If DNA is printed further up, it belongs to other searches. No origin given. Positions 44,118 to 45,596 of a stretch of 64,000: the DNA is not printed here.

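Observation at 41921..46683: Four tandem family A paralogs after SusD are ancient, selectively maintained duplicates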

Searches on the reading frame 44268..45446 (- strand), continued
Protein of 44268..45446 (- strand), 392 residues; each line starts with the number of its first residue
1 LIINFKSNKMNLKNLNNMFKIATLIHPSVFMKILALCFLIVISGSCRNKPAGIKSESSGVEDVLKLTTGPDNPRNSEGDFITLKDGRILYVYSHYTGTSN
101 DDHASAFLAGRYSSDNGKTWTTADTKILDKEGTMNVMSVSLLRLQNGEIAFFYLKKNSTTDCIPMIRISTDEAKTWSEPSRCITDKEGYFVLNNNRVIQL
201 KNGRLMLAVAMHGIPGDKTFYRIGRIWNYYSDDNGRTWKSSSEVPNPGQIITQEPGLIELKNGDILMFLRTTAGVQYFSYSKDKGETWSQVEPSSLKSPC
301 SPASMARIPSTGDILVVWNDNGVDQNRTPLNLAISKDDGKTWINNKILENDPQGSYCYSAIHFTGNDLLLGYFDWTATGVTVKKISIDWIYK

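Call 19: search_solved_structures(query=A1, max_evalue=0.001, show_alignments=5)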
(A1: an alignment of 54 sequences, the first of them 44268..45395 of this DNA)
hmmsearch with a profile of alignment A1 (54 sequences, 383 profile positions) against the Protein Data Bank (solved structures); distinct sequences matched with E-value up to 0.001: 62 (the best 60 are shown).
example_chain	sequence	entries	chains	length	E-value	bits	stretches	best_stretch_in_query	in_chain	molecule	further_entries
4fj6_A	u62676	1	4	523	6.7e-17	64.7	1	156-379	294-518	glycoside hydrolase family 33, candidate sialidase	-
9db6_A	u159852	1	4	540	8e-17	64.5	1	156-377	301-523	BNR/Asp-box repeat protein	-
6myv_A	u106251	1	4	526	2.7e-16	62.7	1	156-381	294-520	Sialidase26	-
6mrv_B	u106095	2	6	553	3.1e-16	62.5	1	156-381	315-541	Sialidase26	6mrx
4bbw_A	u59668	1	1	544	5.7e-16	61.7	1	156-379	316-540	SIALIDASE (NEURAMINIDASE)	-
4q6k_A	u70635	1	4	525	1.8e-15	60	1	156-381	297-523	BNR/Asp-box repeat protein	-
6mnj_A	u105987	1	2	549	9e-15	57.7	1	156-359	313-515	Hz136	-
4xe9_A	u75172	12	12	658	2.8e-14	56.1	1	213-285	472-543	Sialidase B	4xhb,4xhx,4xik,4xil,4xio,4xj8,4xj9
4xyx_A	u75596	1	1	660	2.8e-14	56.1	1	213-285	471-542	Sialidase B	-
4xog_A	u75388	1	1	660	2.8e-14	56.1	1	213-285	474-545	Sialidase B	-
2jkb_A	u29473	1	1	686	3.3e-14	55.8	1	213-286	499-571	SIALIDASE B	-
2vw0_A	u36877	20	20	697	3.5e-14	55.8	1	213-286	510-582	SIALIDASE B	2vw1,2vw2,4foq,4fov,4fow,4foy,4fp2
4xma_A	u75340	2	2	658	3.9e-14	55.6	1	214-285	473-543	Sialidase B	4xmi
7lbu_A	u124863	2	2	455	1.5e-13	53.7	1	216-338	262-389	Exo-alpha-sialidase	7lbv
7qy9_A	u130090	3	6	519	8.8e-13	51.2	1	156-380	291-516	BNR/Asp-box repeat protein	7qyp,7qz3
4j9t_A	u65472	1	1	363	1.5e-09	40.5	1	215-340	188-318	designed unnatural amino acid dependent metalloprotein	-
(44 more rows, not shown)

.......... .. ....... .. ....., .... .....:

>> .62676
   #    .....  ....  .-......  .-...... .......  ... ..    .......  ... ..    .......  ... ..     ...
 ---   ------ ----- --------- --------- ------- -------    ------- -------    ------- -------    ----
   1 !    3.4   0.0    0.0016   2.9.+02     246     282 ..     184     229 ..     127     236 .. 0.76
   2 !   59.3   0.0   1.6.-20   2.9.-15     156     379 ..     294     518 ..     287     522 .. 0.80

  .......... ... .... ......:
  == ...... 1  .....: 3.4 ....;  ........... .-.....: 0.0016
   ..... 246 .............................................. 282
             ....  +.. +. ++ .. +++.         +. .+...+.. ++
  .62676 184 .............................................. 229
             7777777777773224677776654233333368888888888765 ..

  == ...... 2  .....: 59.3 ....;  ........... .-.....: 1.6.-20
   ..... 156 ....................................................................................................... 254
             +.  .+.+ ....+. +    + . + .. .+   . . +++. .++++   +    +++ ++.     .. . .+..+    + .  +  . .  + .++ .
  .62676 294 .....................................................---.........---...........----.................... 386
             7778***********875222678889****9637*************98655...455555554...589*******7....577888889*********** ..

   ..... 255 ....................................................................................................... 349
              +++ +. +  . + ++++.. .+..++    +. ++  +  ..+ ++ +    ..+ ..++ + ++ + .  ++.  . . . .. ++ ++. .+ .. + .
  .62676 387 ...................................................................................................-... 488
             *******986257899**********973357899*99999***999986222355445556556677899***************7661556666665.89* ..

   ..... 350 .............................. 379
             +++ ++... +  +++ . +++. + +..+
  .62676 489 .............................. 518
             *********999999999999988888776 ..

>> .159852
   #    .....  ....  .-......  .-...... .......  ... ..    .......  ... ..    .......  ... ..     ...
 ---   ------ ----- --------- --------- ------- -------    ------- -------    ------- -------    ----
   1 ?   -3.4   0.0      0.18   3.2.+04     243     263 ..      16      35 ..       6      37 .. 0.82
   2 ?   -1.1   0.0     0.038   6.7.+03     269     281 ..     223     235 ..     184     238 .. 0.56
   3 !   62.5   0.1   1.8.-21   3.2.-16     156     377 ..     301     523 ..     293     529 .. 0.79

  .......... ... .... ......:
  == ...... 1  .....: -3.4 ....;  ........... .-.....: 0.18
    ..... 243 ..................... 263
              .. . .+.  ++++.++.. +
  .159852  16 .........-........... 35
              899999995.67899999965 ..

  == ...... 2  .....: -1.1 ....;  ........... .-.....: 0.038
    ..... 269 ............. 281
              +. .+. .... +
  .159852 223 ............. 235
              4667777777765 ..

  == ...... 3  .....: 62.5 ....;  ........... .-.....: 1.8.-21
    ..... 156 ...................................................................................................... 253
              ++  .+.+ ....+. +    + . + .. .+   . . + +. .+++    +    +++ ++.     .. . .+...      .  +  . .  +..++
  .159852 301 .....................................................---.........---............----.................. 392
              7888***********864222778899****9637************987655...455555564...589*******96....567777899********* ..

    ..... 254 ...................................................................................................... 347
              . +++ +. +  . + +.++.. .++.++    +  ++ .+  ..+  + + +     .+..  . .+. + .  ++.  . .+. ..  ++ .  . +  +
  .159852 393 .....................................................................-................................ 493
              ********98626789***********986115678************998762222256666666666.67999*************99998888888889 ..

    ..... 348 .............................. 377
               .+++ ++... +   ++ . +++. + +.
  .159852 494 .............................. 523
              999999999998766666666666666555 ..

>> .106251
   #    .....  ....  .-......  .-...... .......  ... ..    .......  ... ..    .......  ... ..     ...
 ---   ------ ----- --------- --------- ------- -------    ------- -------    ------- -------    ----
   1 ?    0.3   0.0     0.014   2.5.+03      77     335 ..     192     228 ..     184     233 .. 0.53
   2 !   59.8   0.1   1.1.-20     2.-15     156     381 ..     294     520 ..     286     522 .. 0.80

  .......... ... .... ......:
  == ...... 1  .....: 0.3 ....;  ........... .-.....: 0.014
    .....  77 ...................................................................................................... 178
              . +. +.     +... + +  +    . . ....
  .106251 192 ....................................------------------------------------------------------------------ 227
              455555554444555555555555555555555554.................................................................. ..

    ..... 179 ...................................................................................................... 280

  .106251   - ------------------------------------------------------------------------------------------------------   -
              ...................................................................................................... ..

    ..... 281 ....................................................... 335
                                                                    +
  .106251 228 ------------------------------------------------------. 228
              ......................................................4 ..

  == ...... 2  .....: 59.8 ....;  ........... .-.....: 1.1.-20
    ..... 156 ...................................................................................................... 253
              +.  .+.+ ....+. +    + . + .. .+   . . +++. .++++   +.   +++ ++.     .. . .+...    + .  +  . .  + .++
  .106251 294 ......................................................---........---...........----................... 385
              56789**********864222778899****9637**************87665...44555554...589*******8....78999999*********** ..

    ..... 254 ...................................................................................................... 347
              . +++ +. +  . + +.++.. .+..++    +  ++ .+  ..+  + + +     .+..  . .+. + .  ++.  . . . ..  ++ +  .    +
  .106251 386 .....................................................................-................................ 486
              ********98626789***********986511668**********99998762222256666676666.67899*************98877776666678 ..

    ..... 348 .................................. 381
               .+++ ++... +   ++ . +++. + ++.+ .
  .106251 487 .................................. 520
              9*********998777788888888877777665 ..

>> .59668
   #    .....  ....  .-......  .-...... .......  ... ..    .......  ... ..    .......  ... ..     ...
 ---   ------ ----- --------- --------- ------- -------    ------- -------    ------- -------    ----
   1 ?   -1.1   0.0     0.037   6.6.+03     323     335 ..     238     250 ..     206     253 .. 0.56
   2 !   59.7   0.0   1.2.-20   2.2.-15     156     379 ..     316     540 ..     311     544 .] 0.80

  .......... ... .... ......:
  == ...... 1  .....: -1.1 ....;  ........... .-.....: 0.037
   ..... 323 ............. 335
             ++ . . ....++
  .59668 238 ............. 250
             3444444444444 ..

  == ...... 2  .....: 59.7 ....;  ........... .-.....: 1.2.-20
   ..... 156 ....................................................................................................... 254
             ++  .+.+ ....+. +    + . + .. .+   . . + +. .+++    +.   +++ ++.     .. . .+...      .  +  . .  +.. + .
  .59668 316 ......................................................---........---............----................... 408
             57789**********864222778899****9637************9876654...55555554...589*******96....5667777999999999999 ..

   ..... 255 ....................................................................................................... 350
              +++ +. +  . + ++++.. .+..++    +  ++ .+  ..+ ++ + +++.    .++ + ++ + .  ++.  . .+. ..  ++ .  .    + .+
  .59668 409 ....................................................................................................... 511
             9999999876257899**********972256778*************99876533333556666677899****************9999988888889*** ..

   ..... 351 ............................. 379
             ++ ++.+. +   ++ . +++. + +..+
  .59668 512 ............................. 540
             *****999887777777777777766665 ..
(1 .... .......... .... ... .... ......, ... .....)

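Call 23: predict_structure(alignment_id=A1)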
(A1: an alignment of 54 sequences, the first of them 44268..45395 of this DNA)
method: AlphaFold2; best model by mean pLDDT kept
length: 375 residues; sequences in the alignment: 54
mean_pLDDT: 91.3   pTM: 0.85
mean pLDDT of the five models: 91.3, 89.7, 87.9, 84.7, 84.6
residues with pLDDT >= 90: 292; 70-90: 60; 50-70: 11; < 50: 12
segments of 3 or more residues with pLDDT < 50: 1-3, 30-38
pLDDT, mean of each block of 10 residues (from residue 1): 53 85 72 46 94 92 97 97 92 98 97 93 95 97 95 97 95 89 97 91 88 97 95 88 97 93 97 95 93 97 87 97 96 93 96 95 97 95
secondary structure, 60 per line:
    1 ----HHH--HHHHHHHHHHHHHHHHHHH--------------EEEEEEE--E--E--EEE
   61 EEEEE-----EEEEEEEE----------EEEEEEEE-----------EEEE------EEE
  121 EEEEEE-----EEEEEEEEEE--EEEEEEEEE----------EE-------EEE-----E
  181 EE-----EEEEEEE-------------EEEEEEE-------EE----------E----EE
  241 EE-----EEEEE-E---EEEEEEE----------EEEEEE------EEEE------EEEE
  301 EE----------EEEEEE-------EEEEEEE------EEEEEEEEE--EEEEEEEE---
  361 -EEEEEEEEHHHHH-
elements in order: H10-28 E43-49 E58-65 E71-78 E89-96 E108-111 E118-126 E132-141 E144-152 E172-174 E180-182 E188-194 E208-214 E239-242 E248-252 E258-264 E275-280 E287-290 E297-302 E313-318 E326-332 E339-347 E350-357 E362-369 H370-374
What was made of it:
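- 44268..45395 (-): T3: sialidase-fold lipoprotein (the ORF extends to 45446 from a TTG; the product called in public data, P0001, is 375 aa). AlphaFold model pLDDT 91.3 (call 23).
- On Sialidase superfamily / GH33-like (Pfam BNR_2): AlphaFold model with pLDDT 91.3 shows 23 strands arranged as six four-stranded blades (call 23).
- AlphaFold model with pLDDT 91.3 and pTM 0.85 (call 23).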

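Call 26: fold_search(model_id=the predicted structure, library=pdb)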
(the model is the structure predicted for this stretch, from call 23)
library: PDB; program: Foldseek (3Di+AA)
matches with E <= 10: 1251; with E <= 0.001: 700
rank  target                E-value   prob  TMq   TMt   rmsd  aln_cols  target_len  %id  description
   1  7lbu                  1.7e-18  1.00  0.73  0.72   3.6       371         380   23  Crystal structure of the Propionibacterium acnes surface sialidase (released 2021-12-08)
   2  8t1y                  3.7e-18  1.00  0.73  0.57   3.5       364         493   18  Crystal Structure of Porphyromonas gingivalis Sialidase (PG_0352) Bound to Neu5Ac2en (DANA) (released 2023-10-04)
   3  8feb                  4.2e-18  1.00  0.73  0.56   3.4       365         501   17  Crystal Structure of Porphyromonas gingivalis Sialidase (PG_0352) (released 2023-10-04)
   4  2bzd_C                7.2e-18  1.00  0.74  0.48   3.0       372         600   22  Galactose recognition by the carbohydrate-binding module of a bacterial sialidase. (released 2005-08-19)
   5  8t1z                  7.2e-18  1.00  0.72  0.55   3.6       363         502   17  Crystal Structure of Porphyromonas gingivalis Sialidase (PG_0352) Bound to Neu5Ac (NANA) (released 2023-10-04)
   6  8gn6_B                7.2e-18  1.00  0.70  0.54   3.7       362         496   18  Crystallization of Sialidase from Porphyromonas gingivalis (released 2023-04-19)
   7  8t26                  8.7e-18  1.00  0.72  0.55   3.8       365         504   17  Crystal Structure of Porphyromonas gingivalis Sialidase (PG_0352) D219A mutant bound to 3'-Sialyllactose (only Neu5Ac vi (released 2023-10-04)
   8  2bzd_A                2.5e-17  1.00  0.73  0.47   3.5       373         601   22  Galactose recognition by the carbohydrate-binding module of a bacterial sialidase. (released 2005-08-19)
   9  8gn6_C                2.7e-17  1.00  0.72  0.56   3.5       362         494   17  Crystallization of Sialidase from Porphyromonas gingivalis (released 2023-04-19)
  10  8gn6_A                3.0e-17  1.00  0.72  0.56   3.4       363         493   18  Crystallization of Sialidase from Porphyromonas gingivalis (released 2023-04-19)
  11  8t24                  3.0e-17  1.00  0.71  0.55   3.5       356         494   17  Crystal Structure of Porphyromonas gingivalis Sialidase (PG_0352)- Fructose bound in CBM (released 2023-10-04)
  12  1wcq_C                3.5e-17  1.00  0.72  0.47   3.5       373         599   21  Mutagenesis of the Nucleophilic Tyrosine in a Bacterial Sialidase to Phenylalanine. (released 2005-10-12)
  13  4j9t                  4.9e-17  1.00  0.73  0.77   3.4       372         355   21  Crystal structure of a putative, de novo designed unnatural amino acid dependent metalloprotein, northeast structural ge (released 2013-03-27)
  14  1wcq_A                5.1e-17  1.00  0.74  0.47   3.3       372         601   22  Mutagenesis of the Nucleophilic Tyrosine in a Bacterial Sialidase to Phenylalanine. (released 2005-10-12)
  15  2ber                  6.8e-17  1.00  0.74  0.48   3.3       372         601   21  Y370G Active Site Mutant of the Sialidase from Micromonospora viridifaciens in complex with beta-Neu5Ac (sialic acid). (released 2005-04-04)
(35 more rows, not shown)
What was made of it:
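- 44268..45395 (-): Foldseek top hits are all GH33 sialidases (call 26).
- On Sialidase superfamily / GH33-like (Pfam BNR_2): The listed Foldseek hits are almost all GH33 sialidases, TM 0.67-0.74 (call 26).
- Closest known: Dfer_1899 of Dyadobacter fermentans. Same: A single-domain sialidase-fold protein of similar size from an environmental Bacteroidota; TM 0.68-0.71 (call 26).
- The top 50 Foldseek PDB hits listed are GH33 sialidases, apart from an engineered protein on the M. viridifaciens sialidase scaffold (4j9t) and the uncharacterised Dfer_1899; TM 0.67-0.74 (call 26). All structural neighbours with a known function are Neu5Ac sialidases (call 26). The best structural matches of known function are all GH33 (call 26).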

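Call 27: find_encoding_contigs(protein=P0001, flank=10000, max_places=3)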
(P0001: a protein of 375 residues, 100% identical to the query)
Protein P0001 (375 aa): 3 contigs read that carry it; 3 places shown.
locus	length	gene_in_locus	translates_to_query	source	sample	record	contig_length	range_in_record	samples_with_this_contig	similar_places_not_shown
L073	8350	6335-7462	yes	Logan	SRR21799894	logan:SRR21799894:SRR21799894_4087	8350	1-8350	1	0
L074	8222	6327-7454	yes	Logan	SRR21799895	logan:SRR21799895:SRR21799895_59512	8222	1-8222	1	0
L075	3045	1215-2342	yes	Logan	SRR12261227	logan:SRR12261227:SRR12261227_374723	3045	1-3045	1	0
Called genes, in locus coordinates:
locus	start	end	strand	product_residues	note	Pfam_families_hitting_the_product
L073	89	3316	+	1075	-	PF13620:CarboxypepD_reg, PF13715:CarbopepD_reg_2, PF07715:Plug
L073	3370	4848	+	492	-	PF14322:SusD-like_3, PF07980:SusD_RagB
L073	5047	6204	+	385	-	PF13859:BNR_3, PF13088:BNR_2, PF15902:Sortilin-Vps10 (faint), PF02012:BNR (faint), PF03174:CHB_HEX_C (faint)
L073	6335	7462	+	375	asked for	PF24316:Tli3 (faint), PF13859:BNR_3, PF02012:BNR (faint), PF03174:CHB_HEX_C (faint), PF13088:BNR_2, PF15902:Sortilin-Vps10 (weak)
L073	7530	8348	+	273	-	?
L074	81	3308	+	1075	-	PF13620:CarboxypepD_reg, PF13715:CarbopepD_reg_2, PF07715:Plug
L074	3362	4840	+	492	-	PF14322:SusD-like_3, PF07980:SusD_RagB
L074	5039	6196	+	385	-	PF13859:BNR_3, PF13088:BNR_2, PF15902:Sortilin-Vps10 (faint), PF02012:BNR (faint), PF03174:CHB_HEX_C (faint)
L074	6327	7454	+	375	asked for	PF24316:Tli3 (faint), PF13859:BNR_3, PF02012:BNR (faint), PF03174:CHB_HEX_C (faint), PF13088:BNR_2, PF15902:Sortilin-Vps10 (weak)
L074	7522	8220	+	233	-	?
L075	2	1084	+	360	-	?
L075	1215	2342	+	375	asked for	PF24316:Tli3 (faint), PF13859:BNR_3, PF02012:BNR (faint), PF03174:CHB_HEX_C (faint), PF13088:BNR_2, PF15902:Sortilin-Vps10 (weak)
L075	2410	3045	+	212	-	?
